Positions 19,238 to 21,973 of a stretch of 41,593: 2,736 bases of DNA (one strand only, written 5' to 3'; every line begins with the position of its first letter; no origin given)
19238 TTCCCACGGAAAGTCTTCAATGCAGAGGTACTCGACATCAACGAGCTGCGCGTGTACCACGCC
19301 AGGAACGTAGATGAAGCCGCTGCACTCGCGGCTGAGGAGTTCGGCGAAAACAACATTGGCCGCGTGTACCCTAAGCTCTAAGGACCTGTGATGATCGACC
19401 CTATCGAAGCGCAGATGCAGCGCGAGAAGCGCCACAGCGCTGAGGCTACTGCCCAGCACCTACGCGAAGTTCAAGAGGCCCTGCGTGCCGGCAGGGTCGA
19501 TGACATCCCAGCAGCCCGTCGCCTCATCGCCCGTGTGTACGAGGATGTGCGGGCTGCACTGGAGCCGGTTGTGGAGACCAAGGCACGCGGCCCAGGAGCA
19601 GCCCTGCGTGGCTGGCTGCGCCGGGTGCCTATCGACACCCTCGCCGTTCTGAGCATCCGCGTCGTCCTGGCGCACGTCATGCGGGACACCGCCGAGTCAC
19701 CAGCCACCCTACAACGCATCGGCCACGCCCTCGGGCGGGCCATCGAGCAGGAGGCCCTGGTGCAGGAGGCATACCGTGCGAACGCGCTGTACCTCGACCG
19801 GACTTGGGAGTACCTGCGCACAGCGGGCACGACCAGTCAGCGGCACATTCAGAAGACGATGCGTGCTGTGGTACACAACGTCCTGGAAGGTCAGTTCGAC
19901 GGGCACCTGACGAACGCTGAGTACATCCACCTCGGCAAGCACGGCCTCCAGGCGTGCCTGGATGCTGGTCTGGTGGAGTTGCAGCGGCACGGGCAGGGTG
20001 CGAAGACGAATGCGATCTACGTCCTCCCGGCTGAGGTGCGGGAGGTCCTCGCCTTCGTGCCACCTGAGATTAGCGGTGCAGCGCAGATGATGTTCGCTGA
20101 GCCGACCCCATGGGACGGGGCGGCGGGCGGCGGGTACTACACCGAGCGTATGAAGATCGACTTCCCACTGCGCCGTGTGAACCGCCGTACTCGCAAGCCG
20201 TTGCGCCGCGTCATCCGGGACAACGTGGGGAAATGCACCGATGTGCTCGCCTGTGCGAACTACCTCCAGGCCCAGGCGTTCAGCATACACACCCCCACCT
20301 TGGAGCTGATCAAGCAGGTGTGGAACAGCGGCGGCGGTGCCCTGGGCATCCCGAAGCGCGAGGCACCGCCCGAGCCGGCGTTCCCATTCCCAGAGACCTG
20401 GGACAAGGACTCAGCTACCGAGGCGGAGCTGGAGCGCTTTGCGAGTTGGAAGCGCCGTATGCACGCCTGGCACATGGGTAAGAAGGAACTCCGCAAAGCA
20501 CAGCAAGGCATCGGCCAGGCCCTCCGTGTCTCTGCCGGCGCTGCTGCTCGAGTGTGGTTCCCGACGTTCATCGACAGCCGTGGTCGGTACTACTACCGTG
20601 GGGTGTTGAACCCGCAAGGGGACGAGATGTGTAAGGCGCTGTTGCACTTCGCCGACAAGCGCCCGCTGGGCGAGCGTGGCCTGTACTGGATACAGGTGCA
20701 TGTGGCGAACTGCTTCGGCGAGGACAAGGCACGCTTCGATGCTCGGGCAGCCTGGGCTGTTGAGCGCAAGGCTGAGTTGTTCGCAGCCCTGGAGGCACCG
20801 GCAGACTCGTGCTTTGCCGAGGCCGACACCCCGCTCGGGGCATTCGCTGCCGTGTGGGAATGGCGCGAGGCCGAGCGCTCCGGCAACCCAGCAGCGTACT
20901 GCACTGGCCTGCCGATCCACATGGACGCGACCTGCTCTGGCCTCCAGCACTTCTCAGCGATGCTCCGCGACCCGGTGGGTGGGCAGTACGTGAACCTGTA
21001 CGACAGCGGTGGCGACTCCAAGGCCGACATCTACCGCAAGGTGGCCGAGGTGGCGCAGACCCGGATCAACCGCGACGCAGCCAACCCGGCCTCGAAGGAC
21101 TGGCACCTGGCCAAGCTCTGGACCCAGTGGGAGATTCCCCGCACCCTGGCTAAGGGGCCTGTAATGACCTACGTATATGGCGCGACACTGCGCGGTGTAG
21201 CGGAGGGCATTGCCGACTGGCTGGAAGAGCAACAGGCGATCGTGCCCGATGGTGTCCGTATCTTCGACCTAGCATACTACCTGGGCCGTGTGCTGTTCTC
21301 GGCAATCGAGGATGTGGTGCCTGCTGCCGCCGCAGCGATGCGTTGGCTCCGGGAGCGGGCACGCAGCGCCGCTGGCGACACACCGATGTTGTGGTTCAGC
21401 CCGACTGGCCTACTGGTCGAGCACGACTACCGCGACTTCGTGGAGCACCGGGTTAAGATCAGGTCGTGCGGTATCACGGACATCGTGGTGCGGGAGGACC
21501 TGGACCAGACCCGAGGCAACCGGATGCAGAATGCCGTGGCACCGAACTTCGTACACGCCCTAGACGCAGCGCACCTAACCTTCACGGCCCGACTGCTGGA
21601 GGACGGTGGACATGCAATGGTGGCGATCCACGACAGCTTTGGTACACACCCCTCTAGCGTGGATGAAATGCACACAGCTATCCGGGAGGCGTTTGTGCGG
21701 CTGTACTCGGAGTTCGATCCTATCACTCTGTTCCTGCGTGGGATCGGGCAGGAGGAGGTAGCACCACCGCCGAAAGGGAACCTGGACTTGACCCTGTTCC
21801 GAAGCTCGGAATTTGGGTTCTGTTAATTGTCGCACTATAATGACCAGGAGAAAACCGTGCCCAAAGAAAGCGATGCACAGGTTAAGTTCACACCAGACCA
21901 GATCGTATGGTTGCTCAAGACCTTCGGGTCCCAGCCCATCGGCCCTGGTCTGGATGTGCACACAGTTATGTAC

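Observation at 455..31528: Four copies of a 22-27-bp T7-promoter-like motif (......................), placed where phage-RNAP promoters would be expected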

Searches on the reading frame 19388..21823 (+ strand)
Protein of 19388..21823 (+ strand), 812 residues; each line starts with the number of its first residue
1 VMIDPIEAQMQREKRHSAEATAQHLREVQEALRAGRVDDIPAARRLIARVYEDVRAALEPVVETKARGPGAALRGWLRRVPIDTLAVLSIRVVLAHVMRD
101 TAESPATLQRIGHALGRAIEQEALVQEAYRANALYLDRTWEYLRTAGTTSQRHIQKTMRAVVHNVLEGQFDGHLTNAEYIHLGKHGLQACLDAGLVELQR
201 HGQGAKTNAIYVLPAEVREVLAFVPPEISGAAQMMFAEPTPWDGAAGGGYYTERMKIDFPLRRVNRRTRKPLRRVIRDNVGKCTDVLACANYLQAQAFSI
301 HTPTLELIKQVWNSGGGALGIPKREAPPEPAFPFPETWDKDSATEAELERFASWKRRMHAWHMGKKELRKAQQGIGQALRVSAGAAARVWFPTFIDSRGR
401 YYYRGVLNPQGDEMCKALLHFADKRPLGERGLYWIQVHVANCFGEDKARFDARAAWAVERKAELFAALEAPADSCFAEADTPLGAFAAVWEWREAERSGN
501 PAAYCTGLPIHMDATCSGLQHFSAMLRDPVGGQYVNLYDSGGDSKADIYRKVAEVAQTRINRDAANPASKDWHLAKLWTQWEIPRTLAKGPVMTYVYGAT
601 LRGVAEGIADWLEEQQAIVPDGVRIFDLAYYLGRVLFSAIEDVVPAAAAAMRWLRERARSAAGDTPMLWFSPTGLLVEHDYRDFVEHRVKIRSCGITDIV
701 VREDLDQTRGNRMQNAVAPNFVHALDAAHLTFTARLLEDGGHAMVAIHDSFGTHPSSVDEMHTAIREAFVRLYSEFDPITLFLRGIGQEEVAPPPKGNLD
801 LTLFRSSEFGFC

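Call 41: search_dna_similar(query=window:19388-21823:+, collection=phages, mode=protein, max_rows=60, rows=spread)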
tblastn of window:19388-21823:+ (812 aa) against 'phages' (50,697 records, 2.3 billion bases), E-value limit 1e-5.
Records with a match: 2819; places in all: 2839; records where one place covers at least 80% of the query: 2275.
Best place of each record, by identity: 95-99% 1; <60% 2818.
By first word of the organism name: Klebsiella 713; Escherichia 369; Pseudomonas 337; Acinetobacter 168; Vibrio 146; Salmonella 124; Yersinia 92; Pectobacterium 84; Ralstonia 55; Xanthomonas 55; and 78 more.
By host as written in the record: - 392; Klebsiella pneumoniae 383; Escherichia coli 125; Acinetobacter baumannii 60; Pseudomonas putida KT2440 and Paw85 53; Pseudomonas aeruginosa 42; Yersinia pestis 38; Pectobacterium atrosepticum DSM18077 33; and 719 more.
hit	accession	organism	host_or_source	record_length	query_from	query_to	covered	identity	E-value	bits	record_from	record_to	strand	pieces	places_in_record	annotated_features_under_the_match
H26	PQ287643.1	Pseudomonas phage HHBS14_1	Pseudomonas aeruginosa BWKH14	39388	2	812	100%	97.5%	0e+0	1571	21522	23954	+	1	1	RNA polymerase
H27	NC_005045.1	Pseudomonas phage phiKMV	Pseudomonas aeruginosa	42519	3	812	100%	38.2%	3e-143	473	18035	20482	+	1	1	gp26: RNA polymerase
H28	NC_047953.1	Pseudomonas phage vB_PaeP_130_113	Pseudomonas aeruginosa 130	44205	3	812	100%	37.6%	6e-141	466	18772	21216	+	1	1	RNA polymerase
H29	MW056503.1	Acinetobacter virus fBenAci003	Acinetobacter baumannii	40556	1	811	100%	33.7%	2e-116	395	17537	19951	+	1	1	RNA polymerase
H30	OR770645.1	Acinetobacter phage Abgy2021-4-1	Acinetobacter baumannii GY-4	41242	1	811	100%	33.4%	3e-113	385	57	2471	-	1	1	RNA polymerase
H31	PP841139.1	Acinetobacter phage vB_Ab_164_KEN_03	Acinetobacter baumannii 164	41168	1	811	100%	33.1%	2e-113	386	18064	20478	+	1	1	RNA polymerase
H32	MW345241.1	Acinetobacter phage vB_AbaP_APK26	Acinetobacter baumannii strain KZ-1098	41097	1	811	100%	33.0%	7e-113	384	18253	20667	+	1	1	putative DNA-directed RNA-polymerase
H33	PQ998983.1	Klebsiella phage vB_KpnP_IME323-1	Klebsiella pneumoniae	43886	6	812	99%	33.0%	3e-106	365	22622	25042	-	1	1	DNA-directed RNA polymerase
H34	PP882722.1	Klebsiella phage BUCT-H1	Klebsiella pneumoniae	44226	6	811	99%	32.9%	1e-104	360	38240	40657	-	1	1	record has no annotation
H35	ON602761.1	Klebsiella phage VLCpiA1g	Klebsiella pneumoniae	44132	6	812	99%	32.7%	7e-106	364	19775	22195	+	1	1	RNA polymerase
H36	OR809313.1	Klebsiella phage KA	Klebsiella pneumoniae subsp. pneumoniae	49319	6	812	99%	32.5%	5e-105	361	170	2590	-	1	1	hypothetical protein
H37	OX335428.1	Klebsiella phage mtp6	Sewage and Seine river water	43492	6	812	99%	32.4%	4e-105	362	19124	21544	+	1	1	record has no annotation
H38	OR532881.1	Klebsiella phage RCIP0087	Klebsiella pneumoniae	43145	6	812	99%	32.3%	5e-102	353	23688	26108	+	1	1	RNA polymerase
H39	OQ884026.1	Klebsiella phage SDFMU_Pkc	Klebsiella pneumoniae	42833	6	812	99%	32.1%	9e-102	352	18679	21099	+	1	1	hypothetical protein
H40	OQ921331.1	Escherichia phage vB_EcoP_PAS7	Escherichia coli strain 4215/4 ...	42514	6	812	99%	31.3%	6e-111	379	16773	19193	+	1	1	DNA-directed RNA polymerase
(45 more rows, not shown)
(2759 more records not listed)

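Call 42: find_related_loci(query=window:19388-21823:+, collection=viral_contigs, flank=10000)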
Query window:19388-21823:+ (812 aa) in viral_contigs; peptide patterns used: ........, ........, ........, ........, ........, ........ (x = any residue, [..] = any of these).
4 stretches matched a pattern; 3 encode a relative of the query (tblastn E <= 1e-3); 3 distinct loci.
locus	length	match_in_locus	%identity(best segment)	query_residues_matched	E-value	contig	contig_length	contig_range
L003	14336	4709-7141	97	2-812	0e+0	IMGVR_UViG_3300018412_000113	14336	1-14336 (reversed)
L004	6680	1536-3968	91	2-812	0e+0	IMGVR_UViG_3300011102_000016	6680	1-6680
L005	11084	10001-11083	99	2-362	0e+0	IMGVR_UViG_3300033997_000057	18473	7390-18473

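Call 44: find_related_loci(query=window:19388-21823:+, collection=metagenome_contigs, flank=10000)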
Query window:19388-21823:+ (812 aa) in metagenome_contigs; peptide patterns used: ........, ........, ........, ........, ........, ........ (x = any residue, [..] = any of these).
36 stretches matched a pattern; 6 encode a relative of the query (tblastn E <= 1e-3); 6 distinct loci.
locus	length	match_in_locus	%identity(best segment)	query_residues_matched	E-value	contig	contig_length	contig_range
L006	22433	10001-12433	98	2-812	0e+0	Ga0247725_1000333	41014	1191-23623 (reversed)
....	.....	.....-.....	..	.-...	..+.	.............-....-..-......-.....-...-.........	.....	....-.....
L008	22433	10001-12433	97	2-812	0e+0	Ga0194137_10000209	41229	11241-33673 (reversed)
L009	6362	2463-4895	84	2-812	0e+0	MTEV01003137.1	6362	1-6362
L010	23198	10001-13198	97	1-812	0e+0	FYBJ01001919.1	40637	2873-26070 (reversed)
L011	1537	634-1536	90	1-301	0e+0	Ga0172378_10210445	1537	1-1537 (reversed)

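Call 53: search_protein_families(library=pfam, proteins=[L010:11887-12426:+], max_evalue=0.1)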
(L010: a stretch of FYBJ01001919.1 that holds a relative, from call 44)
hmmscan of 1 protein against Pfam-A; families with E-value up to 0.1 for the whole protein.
L010:11887-12426:+ (180 aa): 0 families

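Call 67: find_homologous_proteins(query=window:19388-21823:+, max_evalue=1e-100)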
Query window:19388-21823:+ (812 aa): 37 proteins with E <= 1e-100 among 8000 candidates.
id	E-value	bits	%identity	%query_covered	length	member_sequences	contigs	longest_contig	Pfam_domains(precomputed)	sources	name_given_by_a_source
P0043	0.0e+0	1846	98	100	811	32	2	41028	PF14700.12,PF00940.25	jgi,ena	jgi:DNA-directed RNA polymerase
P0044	0.0e+0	1631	86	100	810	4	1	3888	PF14700.12,PF00940.25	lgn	-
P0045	0.0e+0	1608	84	100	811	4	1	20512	PF14700.12,PF00940.25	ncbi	-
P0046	0.0e+0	1333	70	100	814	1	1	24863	PF14700.12,PF00940.25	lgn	-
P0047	0.0e+0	1226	65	99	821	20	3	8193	PF14700.12,PF00940.25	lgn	-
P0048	0.0e+0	1198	63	100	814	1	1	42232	PF14700.12,PF00940.25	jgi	jgi:DNA-directed RNA polymerase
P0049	0.0e+0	1129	61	100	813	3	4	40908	PF00940.25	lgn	-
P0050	0.0e+0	1101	60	100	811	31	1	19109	PF14700.12,PF00940.25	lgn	-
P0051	0.0e+0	1094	60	100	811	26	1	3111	PF14700.12,PF00940.25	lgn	-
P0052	0.0e+0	1087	59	100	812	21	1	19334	PF14700.12,PF00940.25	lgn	-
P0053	1.5e-256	872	51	100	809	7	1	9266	PF14700.12,PF00940.25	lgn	-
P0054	2.6e-252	858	51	100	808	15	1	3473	PF00940.25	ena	-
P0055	1.9e-248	845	51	96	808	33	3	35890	PF14700.12,PF00940.25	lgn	-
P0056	3.2e-241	821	49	99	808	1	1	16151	PF14700.12,PF00940.25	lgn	-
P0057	8.1e-223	760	57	73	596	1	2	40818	PF14700.12,PF00940.25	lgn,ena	-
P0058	3.0e-210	719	45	99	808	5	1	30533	PF14700.12,PF00940.25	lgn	-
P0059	5.9e-210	718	45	100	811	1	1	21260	PF14700.12,PF00940.25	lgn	-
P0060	3.4e-208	712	46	100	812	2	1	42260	PF14700.12,PF00940.25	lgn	-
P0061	1.1e-207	710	44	100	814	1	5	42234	PF14700.12,PF00940.25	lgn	-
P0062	2.3e-207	709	44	100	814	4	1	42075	PF14700.12,PF00940.25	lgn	-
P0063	3.6e-207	709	44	98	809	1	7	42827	PF14700.12,PF00940.25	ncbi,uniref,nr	ncbi:putative RNA polymerase [Pseudomonas phage MR6]|uniref:DNA-directed RNA polymerase n=1 Tax=Pseu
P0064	6.7e-204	698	44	97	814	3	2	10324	PF14700.12,PF00940.25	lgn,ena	-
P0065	7.2e-204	698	42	100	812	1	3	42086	PF14700.12,PF00940.25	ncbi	-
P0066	1.6e-202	693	44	97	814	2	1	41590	PF14700.12,PF00940.25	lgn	-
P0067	9.5e-201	687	44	100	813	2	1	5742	PF14700.12,PF00940.25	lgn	-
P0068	2.3e-200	686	43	100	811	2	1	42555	PF14700.12,PF00940.25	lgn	-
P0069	1.1e-199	684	43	100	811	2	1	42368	PF14700.12,PF00940.25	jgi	jgi:DNA-directed RNA polymerase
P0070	1.3e-197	677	43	100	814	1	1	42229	PF14700.12,PF00940.25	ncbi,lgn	ncbi:DNA-dependent RNA polymerase [compost metagenome]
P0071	1.2e-186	641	40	100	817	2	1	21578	PF14700.12,PF00940.25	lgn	-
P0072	1.2e-184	634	41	100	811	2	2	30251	PF14700.12,PF00940.25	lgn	-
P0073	1.3e-181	624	41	100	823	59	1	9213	PF00940.25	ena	-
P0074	1.1e-180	621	41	100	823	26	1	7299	PF14700.12,PF00940.25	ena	-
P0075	1.0e-170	588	40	100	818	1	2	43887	PF14700.12,PF00940.25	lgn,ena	-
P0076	5.0e-169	582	40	100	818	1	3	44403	PF14700.12,PF00940.25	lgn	-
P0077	1.9e-167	577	40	100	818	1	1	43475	PF14700.12,PF00940.25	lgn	-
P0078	1.5e-166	574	39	97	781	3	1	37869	PF14700.12,PF00940.25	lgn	-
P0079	3.3e-126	441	33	100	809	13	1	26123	PF14700.12,PF00940.25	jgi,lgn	jgi:DNA-directed RNA polymerase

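Call 68: find_encoding_contigs(protein=P0045, flank=10000, max_places=1)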
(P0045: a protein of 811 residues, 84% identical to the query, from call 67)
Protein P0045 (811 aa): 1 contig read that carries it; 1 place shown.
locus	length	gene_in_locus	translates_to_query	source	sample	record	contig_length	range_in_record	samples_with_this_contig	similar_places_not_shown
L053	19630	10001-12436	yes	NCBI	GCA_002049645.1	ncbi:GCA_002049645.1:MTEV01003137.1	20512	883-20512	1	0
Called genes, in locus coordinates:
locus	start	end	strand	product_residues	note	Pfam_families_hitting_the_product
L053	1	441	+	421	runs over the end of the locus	PF13481:AAA_25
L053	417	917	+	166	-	PF13392:HNH_3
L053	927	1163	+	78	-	-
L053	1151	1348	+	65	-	-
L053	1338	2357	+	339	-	PF01068:DNA_ligase_A_M, PF17879:DNA_ligase_C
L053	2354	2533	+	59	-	-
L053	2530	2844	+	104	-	-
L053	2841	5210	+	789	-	PF00476:DNA_pol_A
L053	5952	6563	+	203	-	-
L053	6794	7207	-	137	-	-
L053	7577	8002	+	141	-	PF02945:Endonuclease_7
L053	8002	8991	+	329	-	PF13482:RNase_H_2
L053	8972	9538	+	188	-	PF18909:dGTP_diPhyd_N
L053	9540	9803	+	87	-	-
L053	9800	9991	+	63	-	PF16857:RNA_pol_inhib (weak)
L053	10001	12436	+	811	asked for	PF14700:RPOL_N (faint), PF00940:RNA_pol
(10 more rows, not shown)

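Call 69: find_encoding_contigs(protein=P0046, flank=10000, max_places=1)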
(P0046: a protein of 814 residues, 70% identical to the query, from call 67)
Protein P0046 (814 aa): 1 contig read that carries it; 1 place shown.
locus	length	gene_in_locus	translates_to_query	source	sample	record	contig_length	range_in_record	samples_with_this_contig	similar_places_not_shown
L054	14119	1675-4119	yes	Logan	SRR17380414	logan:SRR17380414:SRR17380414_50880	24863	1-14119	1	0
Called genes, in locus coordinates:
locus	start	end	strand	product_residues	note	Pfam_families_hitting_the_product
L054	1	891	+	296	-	?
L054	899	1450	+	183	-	PF18909:dGTP_diPhyd_N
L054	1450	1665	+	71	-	-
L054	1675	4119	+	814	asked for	PF14700:RPOL_N (faint), PF00940:RNA_pol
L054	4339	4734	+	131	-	PF00583:Acetyltransf_1, PF13508:Acetyltransf_7 (weak)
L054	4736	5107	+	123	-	-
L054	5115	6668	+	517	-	PF12236:Head-tail_con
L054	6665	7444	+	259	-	-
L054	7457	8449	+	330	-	PF19821:Phage_capsid_2 (weak)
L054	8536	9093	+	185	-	PF17212:Tube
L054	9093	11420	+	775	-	PF25675:Phage_nozzle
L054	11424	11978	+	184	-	PF24072:T7_gp14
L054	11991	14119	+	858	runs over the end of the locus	-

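Call 70: find_encoding_contigs(protein=P0048, flank=10000, max_places=1)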
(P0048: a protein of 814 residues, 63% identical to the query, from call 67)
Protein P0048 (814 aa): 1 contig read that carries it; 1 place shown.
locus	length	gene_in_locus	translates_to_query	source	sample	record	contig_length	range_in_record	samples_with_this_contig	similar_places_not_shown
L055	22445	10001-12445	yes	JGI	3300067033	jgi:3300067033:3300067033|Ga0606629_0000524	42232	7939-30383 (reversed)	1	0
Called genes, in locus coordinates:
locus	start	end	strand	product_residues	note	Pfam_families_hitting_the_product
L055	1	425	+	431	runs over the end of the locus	PF13481:AAA_25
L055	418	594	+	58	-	-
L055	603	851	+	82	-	-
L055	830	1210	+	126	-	-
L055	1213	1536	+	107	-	-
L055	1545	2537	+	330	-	PF01068:DNA_ligase_A_M, PF17879:DNA_ligase_C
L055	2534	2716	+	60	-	-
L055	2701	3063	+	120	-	-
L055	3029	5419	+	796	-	PF00476:DNA_pol_A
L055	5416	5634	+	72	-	-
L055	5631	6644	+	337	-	-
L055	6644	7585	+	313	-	-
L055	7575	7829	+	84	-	-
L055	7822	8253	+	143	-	PF02945:Endonuclease_7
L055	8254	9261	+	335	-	PF13482:RNase_H_2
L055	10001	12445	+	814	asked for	PF14700:RPOL_N (faint), PF00940:RNA_pol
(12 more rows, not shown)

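Call 71: find_encoding_contigs(protein=P0049, flank=10000, max_places=1)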
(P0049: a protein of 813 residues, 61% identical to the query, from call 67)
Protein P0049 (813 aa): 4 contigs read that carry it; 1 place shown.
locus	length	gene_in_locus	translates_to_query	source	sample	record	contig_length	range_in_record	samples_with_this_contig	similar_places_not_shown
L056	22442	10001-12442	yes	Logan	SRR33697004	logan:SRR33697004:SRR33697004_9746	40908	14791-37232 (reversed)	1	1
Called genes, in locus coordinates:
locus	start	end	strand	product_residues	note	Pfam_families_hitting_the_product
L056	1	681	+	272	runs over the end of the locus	PF01751:Toprim (weak), PF13155:Toprim_2 (weak), PF13662:Toprim_4 (weak)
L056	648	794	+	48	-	-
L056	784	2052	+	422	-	PF13481:AAA_25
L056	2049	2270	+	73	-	-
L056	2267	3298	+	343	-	PF01068:DNA_ligase_A_M, PF17879:DNA_ligase_C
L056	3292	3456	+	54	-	-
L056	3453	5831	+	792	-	PF00476:DNA_pol_A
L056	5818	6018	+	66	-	-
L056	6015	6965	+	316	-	-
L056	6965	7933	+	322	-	-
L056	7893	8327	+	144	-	PF02945:Endonuclease_7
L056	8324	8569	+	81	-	-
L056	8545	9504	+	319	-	PF13482:RNase_H_2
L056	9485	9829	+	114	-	PF18909:dGTP_diPhyd_N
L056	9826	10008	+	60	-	-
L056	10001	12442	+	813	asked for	PF00940:RNA_pol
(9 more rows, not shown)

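Call 78: find_encoding_contigs(protein=P0057, flank=10000, max_places=1)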
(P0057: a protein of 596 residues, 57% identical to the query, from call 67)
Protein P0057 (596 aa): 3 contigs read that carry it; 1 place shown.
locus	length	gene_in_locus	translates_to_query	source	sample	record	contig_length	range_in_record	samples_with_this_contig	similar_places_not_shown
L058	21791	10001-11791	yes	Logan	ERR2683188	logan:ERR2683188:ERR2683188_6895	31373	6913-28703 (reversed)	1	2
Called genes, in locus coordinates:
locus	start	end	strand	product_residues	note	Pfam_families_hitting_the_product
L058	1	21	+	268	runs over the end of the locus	-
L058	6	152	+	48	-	-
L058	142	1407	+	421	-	PF13481:AAA_25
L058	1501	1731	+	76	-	-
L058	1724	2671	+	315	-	PF01068:DNA_ligase_A_M, PF17879:DNA_ligase_C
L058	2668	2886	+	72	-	-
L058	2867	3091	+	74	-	-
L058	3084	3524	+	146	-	PF05551:zf-His_Me_endon (weak), PF13392:HNH_3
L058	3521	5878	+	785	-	PF00476:DNA_pol_A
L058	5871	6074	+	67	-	-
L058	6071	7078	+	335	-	-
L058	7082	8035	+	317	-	-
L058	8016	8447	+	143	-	PF02945:Endonuclease_7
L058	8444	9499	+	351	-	PF13482:RNase_H_2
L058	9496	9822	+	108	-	PF18909:dGTP_diPhyd_N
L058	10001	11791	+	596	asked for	PF14700:RPOL_N (faint), PF00940:RNA_pol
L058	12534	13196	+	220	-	PF00940:RNA_pol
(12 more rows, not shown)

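Call 79: find_encoding_contigs(protein=P0055, flank=10000, max_places=1)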
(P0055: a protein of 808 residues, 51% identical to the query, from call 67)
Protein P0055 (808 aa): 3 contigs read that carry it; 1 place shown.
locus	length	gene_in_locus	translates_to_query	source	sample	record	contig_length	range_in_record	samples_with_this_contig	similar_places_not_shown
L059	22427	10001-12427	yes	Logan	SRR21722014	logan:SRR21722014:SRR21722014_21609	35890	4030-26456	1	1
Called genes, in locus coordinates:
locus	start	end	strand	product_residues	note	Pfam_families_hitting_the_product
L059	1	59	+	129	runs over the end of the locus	-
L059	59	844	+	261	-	PF13362:Toprim_3, PF13662:Toprim_4 (weak), PF13155:Toprim_2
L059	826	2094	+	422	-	PF13481:AAA_25 (faint)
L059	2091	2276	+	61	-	-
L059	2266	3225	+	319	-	PF01068:DNA_ligase_A_M, PF17879:DNA_ligase_C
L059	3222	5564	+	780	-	PF00476:DNA_pol_A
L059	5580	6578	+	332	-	-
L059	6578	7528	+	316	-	-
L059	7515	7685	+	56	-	-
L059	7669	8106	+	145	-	PF02945:Endonuclease_7 (weak)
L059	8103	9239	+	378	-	PF13482:RNase_H_2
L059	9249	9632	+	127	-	PF18909:dGTP_diPhyd_N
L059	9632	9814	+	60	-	-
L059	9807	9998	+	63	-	-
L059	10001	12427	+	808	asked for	PF14700:RPOL_N (weak), PF00940:RNA_pol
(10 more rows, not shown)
